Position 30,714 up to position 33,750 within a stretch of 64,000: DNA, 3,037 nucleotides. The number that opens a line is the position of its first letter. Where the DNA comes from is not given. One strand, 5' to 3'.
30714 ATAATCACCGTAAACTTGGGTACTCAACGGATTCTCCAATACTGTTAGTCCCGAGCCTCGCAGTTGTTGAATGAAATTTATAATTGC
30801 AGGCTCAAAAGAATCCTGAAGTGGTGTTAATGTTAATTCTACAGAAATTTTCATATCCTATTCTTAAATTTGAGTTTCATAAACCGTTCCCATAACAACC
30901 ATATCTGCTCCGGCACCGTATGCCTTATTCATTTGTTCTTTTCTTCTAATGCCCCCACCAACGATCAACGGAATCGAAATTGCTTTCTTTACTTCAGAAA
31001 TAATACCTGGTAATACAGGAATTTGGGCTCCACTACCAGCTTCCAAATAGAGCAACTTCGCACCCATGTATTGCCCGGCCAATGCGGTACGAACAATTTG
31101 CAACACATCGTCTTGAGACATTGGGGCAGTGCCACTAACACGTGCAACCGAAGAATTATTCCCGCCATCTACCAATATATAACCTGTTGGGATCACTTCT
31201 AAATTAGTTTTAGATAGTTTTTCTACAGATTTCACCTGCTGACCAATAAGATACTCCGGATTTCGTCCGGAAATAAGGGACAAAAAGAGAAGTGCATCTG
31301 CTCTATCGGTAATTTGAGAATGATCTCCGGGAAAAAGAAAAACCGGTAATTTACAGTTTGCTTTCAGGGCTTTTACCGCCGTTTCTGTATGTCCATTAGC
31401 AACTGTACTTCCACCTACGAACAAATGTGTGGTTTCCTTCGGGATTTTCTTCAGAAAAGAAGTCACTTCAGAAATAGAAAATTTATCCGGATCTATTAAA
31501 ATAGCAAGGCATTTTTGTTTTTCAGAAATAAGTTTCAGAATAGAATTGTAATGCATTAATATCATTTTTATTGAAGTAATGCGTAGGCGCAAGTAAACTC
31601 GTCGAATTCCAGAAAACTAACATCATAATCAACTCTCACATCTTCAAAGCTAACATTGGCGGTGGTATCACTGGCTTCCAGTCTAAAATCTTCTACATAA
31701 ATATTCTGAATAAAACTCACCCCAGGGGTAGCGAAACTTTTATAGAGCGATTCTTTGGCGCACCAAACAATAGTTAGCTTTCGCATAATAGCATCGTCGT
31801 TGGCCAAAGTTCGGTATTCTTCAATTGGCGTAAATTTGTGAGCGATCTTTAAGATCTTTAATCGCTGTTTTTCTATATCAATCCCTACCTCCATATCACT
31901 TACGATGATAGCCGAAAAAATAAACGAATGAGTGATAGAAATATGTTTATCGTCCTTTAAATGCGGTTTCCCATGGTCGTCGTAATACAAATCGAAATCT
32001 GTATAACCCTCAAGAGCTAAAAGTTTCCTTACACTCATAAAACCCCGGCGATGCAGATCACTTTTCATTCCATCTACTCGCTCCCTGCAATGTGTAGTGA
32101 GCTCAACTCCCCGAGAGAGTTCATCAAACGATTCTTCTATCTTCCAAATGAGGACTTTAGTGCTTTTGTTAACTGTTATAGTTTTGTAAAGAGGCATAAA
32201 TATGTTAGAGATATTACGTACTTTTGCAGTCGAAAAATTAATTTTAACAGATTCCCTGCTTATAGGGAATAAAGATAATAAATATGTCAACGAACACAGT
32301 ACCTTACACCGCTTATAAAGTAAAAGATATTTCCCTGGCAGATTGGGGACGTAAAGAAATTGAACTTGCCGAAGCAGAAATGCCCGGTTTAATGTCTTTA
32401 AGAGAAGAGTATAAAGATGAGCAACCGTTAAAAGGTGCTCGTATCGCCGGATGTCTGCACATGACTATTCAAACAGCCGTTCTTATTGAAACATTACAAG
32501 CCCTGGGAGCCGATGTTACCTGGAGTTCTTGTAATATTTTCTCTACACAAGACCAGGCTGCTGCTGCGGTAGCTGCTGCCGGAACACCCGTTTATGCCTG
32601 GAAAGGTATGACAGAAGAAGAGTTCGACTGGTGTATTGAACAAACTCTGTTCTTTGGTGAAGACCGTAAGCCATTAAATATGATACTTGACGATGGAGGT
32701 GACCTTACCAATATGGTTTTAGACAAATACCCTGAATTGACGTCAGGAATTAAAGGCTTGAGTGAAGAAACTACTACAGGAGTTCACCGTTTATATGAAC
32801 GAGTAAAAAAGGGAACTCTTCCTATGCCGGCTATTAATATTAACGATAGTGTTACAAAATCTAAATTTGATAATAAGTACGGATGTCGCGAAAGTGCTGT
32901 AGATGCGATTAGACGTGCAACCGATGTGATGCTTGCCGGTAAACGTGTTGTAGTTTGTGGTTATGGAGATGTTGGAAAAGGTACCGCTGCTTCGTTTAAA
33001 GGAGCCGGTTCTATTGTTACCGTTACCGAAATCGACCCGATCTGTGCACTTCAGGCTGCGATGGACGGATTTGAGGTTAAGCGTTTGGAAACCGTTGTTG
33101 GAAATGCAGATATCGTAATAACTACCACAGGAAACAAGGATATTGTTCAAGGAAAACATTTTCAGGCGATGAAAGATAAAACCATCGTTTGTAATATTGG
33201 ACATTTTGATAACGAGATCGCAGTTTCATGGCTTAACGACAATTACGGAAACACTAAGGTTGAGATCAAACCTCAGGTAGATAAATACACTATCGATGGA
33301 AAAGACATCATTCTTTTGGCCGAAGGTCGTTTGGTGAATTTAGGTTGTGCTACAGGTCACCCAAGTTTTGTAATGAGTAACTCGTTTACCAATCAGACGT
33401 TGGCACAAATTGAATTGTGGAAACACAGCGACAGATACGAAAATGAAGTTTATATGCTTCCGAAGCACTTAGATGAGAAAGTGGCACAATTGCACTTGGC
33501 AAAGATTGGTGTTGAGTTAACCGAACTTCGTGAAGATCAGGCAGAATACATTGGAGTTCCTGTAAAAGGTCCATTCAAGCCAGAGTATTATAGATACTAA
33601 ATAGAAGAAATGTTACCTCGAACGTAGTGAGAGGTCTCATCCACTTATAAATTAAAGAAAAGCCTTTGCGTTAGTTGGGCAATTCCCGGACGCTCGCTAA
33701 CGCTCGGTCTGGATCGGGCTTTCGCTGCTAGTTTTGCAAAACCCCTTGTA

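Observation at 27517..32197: Tight six-gene minus-strand operon: PPTase - GGGPS-like - YkoF-like - PnuC - kinase/nucleotidyltransferase fusion - ArfB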

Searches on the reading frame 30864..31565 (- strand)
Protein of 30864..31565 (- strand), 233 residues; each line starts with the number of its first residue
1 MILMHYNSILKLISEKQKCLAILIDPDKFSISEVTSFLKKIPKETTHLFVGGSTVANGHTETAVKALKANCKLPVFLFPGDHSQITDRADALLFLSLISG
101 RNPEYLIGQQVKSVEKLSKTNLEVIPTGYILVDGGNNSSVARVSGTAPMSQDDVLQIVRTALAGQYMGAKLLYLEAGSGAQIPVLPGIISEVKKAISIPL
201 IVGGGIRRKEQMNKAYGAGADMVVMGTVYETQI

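Call 3: search_protein_families(library=pfam, proteins=[window:30864-31565:-], max_evalue=0.01)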
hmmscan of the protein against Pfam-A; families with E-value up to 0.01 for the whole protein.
window:30864-31565:- (233 aa): 9 families
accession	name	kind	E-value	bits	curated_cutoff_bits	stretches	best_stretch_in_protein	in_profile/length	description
PF01884.23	PcrB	-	3.3e-34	118.8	23.9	1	21-230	9-212/226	PcrB family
PF00977.27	His_biosynth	-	1.3e-08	35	23.6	1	138-229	12-105/228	Histidine biosynthesis protein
PF01070.24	FMN_dh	-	1.7e-05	24.5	24.9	1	180-228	258-304/350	FMN-dependent dehydrogenase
PF04309.18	G3P_antiterm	-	5.2e-05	23.2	27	1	183-224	121-166/173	Glycerol-3-phosphate responsive antiterminator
PF03060.21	NMO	-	9.7e-05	22.3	28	1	188-228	184-224/331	Nitronate monooxygenase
PF00478.31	IMPDH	-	0.0002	20.9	25.6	1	190-228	200-238/345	IMP dehydrogenase / GMP reductase domain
PF02581.23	TMP-TENI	-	0.00043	20.1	27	1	189-232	85-128/180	Thiamine monophosphate synthase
PF00290.26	Trp_syntA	-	0.00051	19.5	27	1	184-227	185-227/259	Tryptophan synthase alpha chain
PF00834.25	Ribul_P_3_epim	-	0.0052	16.7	21.1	0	193-227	157-195/198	Ribulose-phosphate 3 epimerase family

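Call 4: search_protein_families(library=ncbifam, proteins=[window:30864-31565:-], max_evalue=0.01)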
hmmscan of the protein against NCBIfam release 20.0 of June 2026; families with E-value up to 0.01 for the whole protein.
window:30864-31565:- (233 aa): 29 families (the best 25 are shown)
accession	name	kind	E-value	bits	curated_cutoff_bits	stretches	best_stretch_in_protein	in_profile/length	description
NF003198.0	PRK04169.1-2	subfamily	2.2e-80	269.3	247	1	7-231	7-231/249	geranylgeranylglyceryl/heptaprenylglyceryl phosphate synthase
TIGR01769.1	GGGP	equivalog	6.6e-51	173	161.55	1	23-226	4-205/205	phosphoglycerol geranylgeranyltransferase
TIGR01768.1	GGGP-family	subfamily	1.1e-45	155.8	113.25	1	23-231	5-213/224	geranylgeranylglyceryl phosphate synthase family protein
NF003202.0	PRK04169.1-6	equivalog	1.6e-43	149.1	353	1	9-232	17-240/254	phosphoglycerol geranylgeranyltransferase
NF003201.0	PRK04169.1-5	equivalog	2.4e-35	121.9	388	1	9-231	12-230/253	phosphoglycerol geranylgeranyltransferase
NF003199.0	PRK04169.1-3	subfamily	5.3e-16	58.9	169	1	24-230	14-217/233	geranylgeranylglyceryl/heptaprenylglyceryl phosphate synthase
TIGR04146.1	GGGPS_Afulg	equivalog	7.7e-12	45.6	320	1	24-231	10-212/221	phosphoglycerol geranylgeranyltransferase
NF003197.1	PRK04169.1-1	equivalog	2e-06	27.8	260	1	44-230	31-214/228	heptaprenylglyceryl phosphate synthase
TIGR00735.1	hisF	equivalog_domain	3.4e-06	26.5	294.55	1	186-227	63-104/254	imidazole glycerol phosphate synthase subunit HisF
TIGR00007.1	TIGR00007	equivalog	6e-06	26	228.95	1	185-228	60-103/231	1-(5-phosphoribosyl)-5-[(5-phosphoribosylamino)methylideneamino]imidazole-4-carboxamide isomerase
TIGR00262.1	trpA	equivalog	8.4e-06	24.8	102.35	1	139-227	140-228/256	tryptophan synthase subunit alpha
TIGR03572.1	WbuZ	equivalog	1.5e-05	24.5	299.7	1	183-227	60-104/232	glycosyl amidation-associated protein WbuZ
NF009621.0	PRK13125.1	equivalog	2.9e-05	23.5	234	1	172-230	156-218/244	tryptophan synthase subunit alpha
NF010112.0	PRK13585.1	equivalog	0.00026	20.6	243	1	167-228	43-106/241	1-(5-phosphoribosyl)-5-[(5-phosphoribosylamino)methylideneamino]imidazole-4-carboxamide isomerase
TIGR03966.1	actino_HemFlav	equivalog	0.0013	17.6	470.85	1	177-229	284-334/385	pre-mycofactocin synthase MftD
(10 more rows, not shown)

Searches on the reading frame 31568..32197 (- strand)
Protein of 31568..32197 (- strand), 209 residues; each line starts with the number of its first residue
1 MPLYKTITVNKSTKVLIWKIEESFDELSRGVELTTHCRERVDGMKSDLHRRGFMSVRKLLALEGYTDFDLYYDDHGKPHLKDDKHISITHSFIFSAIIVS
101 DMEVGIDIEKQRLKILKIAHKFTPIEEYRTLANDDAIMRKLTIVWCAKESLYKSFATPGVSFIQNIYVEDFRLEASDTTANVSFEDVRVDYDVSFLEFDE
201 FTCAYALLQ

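Call 3: search_protein_families(library=pfam, proteins=[window:31568-32197:-], max_evalue=0.01)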
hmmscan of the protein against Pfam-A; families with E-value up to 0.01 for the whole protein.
window:31568-32197:- (209 aa): 1 family
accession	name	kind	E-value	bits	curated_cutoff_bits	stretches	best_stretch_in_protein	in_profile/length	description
PF01648.25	ACPS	-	1.9e-11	44.4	25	1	104-172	2-75/111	4'-phosphopantetheinyl transferase superfamily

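Call 4: search_protein_families(library=ncbifam, proteins=[window:31568-32197:-], max_evalue=0.01)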
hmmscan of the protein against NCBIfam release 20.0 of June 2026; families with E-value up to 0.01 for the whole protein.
window:31568-32197:- (209 aa): 4 families
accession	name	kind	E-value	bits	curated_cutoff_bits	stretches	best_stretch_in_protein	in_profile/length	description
NF047349.1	4PPT_AusB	equivalog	9.6e-08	31.7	225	1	71-189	66-179/205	aureusimine biosynthesis 4'-phosphopantetheinyl transferase AusB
NF007676.0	PRK10351.1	equivalog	0.0006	19.5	174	1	50-153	31-141/195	4'-phosphopantetheinyl transferase AcpT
NF007604.0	PRK10251.1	equivalog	0.00074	19.1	169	1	77-157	80-163/209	enterobactin synthase subunit EntD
TIGR00556.1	pantethn_trn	domain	0.0058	16.7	45.35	1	101-157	2-66/128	phosphopantetheine--protein transferase domain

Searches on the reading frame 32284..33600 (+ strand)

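Call 79: search_protein_families(library=pfam, proteins=[window:32284-33600:+], max_evalue=0.01)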
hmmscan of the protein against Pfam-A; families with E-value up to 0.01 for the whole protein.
window:32284-33600:+ (438 aa): 8 families
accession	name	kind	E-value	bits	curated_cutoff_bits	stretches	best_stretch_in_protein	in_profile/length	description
PF05221.23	AdoHcyase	-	1.6e-139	464.6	25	2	11-147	2-138/299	S-adenosyl-L-homocysteine hydrolase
PF00670.27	AdoHcyase_NAD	-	1.5e-77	259.7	27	1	197-358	1-162/162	S-adenosyl-L-homocysteine hydrolase, NAD binding domain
PF02826.25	2-Hacid_dh_C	-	4e-09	36.5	25.1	1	213-306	30-127/178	D-isomer specific 2-hydroxyacid dehydrogenase, NAD binding domain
PF13241.12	NAD_binding_7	-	5e-06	27.5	22.1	1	217-305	5-91/104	Putative NAD(P)-binding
PF07991.19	KARI_N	-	7.9e-06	26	20.6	1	217-282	2-68/165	Acetohydroxy acid isomeroreductase, NADPH-binding domain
PF02882.25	THF_DHG_CYH_C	-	5.9e-05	22.9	27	1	200-307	17-109/160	Tetrahydrofolate dehydrogenase/cyclohydrolase, NAD(P)-binding domain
PF02254.24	TrkA_N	-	0.0033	18.2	23.8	0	222-265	1-44/116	TrkA-N domain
PF00208.27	ELFV_dehydrog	-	0.005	17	23.4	1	199-277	12-88/241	Glutamate/Leucine/Phenylalanine/Valine dehydrogenase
